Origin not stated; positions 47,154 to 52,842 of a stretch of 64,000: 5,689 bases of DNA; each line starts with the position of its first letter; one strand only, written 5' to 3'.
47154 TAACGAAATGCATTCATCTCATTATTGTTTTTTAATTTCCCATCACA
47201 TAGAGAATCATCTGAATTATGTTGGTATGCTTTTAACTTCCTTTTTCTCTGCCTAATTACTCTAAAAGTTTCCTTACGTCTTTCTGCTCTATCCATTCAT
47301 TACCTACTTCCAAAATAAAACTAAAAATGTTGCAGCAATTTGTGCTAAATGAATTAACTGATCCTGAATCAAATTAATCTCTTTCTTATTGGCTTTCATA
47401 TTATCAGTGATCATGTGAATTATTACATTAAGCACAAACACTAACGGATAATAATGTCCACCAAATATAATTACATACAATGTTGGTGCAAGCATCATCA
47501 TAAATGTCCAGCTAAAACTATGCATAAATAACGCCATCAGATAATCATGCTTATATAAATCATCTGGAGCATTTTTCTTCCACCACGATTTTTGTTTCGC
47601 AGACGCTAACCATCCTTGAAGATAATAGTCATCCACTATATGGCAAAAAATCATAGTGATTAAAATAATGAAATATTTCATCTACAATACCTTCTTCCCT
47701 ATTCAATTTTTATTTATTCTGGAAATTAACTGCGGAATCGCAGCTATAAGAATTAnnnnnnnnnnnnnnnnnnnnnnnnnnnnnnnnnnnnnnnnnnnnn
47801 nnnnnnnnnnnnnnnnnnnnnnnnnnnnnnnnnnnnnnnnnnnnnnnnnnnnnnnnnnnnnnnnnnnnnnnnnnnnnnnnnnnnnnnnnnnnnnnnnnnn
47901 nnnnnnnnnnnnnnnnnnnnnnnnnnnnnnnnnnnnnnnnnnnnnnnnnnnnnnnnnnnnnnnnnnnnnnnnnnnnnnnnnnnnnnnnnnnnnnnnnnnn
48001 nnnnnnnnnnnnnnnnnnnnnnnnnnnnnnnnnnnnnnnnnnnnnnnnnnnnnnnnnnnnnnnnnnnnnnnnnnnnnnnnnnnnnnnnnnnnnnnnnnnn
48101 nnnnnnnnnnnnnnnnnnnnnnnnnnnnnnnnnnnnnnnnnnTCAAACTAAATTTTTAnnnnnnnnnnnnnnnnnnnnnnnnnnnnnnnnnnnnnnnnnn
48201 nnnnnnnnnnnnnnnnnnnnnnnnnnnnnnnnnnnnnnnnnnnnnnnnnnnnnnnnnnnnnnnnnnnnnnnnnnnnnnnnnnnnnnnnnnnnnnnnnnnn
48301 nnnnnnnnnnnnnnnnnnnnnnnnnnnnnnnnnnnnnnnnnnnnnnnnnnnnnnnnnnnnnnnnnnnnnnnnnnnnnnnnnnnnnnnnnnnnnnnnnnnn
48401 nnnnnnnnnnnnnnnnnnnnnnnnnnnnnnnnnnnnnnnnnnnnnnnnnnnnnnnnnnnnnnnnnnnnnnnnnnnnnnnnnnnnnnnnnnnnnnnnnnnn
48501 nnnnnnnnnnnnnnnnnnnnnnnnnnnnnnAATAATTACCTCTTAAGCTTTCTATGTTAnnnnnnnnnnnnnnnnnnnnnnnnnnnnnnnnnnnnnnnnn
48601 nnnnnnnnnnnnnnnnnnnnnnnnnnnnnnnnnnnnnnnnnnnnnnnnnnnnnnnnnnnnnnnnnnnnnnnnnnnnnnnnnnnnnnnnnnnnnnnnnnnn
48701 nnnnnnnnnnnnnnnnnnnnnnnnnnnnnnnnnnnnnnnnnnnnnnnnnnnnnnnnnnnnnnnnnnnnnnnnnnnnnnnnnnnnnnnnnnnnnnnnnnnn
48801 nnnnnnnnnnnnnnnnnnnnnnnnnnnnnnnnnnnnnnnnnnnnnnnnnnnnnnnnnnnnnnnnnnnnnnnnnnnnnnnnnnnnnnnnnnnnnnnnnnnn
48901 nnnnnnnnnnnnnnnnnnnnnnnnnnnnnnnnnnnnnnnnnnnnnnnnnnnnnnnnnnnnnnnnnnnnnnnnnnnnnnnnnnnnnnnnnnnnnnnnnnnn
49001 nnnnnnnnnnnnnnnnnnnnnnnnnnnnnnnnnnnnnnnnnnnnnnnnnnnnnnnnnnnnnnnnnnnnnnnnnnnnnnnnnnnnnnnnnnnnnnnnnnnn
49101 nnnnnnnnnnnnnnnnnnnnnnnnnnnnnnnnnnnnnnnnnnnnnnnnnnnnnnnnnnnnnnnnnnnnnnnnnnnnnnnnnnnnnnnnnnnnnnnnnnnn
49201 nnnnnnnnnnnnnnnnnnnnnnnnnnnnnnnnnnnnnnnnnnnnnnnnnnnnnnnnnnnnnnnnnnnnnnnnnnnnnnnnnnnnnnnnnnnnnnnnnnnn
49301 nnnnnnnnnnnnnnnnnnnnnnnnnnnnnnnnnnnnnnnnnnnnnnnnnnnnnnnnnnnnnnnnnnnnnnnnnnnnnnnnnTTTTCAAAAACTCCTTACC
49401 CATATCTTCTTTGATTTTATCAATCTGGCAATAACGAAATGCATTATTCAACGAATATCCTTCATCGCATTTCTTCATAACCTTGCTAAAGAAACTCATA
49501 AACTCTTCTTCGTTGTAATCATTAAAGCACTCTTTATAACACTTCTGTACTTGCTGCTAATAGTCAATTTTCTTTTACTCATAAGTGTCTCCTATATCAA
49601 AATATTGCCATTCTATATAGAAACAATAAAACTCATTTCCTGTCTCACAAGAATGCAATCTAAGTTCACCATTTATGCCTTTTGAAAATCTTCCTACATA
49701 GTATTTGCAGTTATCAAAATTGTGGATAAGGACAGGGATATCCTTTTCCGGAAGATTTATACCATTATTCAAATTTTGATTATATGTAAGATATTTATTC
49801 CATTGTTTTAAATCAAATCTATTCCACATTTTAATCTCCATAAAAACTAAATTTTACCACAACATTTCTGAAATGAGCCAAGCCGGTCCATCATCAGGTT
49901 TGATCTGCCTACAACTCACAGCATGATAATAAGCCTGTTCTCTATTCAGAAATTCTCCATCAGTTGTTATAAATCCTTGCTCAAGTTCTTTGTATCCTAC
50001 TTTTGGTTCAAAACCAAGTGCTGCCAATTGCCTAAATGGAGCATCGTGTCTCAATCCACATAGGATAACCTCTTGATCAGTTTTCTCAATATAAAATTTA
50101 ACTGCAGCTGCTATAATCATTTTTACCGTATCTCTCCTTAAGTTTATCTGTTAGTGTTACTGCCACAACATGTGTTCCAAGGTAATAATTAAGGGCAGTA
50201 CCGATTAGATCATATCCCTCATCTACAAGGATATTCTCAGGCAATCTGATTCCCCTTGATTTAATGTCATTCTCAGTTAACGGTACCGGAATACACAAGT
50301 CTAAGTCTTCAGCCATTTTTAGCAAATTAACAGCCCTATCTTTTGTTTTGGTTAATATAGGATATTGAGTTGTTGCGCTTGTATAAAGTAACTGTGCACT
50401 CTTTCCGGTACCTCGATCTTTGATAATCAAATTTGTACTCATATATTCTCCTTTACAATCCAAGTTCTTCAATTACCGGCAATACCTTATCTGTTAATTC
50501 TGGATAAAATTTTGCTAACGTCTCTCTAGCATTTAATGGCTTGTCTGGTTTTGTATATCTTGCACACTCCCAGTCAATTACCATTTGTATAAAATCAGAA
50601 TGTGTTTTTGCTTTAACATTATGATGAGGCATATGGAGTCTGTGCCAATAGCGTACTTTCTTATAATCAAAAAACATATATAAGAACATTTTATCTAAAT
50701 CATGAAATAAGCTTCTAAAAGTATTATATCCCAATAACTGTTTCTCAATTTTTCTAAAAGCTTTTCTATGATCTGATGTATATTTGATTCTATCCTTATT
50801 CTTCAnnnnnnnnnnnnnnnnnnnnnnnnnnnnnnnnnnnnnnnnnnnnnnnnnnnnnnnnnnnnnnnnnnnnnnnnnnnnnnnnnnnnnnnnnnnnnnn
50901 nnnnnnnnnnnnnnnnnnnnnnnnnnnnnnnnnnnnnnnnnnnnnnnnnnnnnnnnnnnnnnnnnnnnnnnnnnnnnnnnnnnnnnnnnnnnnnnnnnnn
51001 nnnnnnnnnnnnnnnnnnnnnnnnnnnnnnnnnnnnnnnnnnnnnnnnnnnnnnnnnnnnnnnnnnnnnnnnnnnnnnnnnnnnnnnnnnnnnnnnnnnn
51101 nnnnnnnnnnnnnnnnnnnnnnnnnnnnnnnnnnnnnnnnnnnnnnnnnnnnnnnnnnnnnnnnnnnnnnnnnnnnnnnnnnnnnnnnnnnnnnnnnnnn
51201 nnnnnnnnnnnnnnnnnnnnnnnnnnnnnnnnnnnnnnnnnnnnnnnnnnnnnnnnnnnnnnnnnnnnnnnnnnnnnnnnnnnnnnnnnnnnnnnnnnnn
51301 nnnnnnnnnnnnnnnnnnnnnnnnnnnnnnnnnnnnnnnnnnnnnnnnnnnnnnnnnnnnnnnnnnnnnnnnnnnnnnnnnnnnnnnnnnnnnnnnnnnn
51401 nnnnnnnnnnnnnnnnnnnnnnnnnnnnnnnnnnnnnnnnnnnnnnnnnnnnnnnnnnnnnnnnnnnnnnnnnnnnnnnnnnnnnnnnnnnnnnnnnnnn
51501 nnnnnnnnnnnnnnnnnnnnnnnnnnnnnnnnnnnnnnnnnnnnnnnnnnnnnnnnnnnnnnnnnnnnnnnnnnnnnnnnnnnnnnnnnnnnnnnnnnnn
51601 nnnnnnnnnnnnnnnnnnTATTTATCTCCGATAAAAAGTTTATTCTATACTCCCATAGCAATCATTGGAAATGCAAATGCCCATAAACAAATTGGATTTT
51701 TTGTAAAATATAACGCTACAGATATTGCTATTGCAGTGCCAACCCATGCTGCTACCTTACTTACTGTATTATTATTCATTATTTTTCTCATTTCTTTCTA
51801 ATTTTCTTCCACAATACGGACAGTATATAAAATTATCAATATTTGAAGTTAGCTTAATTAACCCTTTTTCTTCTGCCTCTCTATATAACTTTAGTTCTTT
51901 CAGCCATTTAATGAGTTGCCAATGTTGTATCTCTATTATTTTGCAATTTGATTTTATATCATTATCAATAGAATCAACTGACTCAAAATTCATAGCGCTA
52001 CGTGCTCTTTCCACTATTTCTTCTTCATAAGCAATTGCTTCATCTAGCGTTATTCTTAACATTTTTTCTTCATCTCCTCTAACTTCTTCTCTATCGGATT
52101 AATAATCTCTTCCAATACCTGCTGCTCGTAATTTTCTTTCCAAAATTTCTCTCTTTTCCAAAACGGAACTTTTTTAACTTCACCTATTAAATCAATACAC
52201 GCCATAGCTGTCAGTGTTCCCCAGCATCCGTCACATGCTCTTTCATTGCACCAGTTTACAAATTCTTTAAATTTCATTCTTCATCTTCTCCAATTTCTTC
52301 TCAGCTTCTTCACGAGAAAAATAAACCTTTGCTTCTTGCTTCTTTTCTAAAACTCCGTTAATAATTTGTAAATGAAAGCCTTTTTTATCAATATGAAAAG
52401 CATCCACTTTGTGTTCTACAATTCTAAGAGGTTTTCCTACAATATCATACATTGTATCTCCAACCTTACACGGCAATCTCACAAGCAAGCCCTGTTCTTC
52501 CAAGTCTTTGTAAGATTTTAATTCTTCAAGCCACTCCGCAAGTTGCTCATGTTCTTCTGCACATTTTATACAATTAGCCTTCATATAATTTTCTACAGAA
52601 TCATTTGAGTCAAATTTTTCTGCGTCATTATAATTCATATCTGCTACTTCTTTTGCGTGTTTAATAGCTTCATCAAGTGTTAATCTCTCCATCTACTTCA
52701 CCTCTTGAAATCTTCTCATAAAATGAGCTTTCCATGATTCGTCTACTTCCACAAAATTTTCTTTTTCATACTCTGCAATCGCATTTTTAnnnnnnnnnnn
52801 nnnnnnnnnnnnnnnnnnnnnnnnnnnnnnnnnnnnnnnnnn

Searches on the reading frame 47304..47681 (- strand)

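Call 92: search_protein_families(library=phrogs, proteins=[window:47304-47681:-], max_evalue=0.00001)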
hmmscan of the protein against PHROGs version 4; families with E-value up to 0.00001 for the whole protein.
window:47304-47681:- (125 aa): 1 family
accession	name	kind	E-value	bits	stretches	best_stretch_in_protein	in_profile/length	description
phrog_2470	-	moron, auxiliary metabolic gene and host takeover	8.4e-14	52.8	1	1-122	3-116/119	membrane protein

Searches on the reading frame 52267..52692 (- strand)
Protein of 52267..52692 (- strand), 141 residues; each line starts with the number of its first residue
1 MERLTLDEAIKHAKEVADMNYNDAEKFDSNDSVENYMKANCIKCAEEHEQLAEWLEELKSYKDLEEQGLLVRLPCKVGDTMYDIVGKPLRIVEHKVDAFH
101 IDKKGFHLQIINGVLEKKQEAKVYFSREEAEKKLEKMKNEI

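Call 92: search_protein_families(library=phrogs, proteins=[window:52267-52692:-], max_evalue=0.00001)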
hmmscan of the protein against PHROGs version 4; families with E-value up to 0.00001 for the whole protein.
window:52267-52692:- (141 aa): 1 family
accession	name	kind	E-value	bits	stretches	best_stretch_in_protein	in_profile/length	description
phrog_33451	-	unknown function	6.3e-12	46.2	1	38-66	17-45/47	-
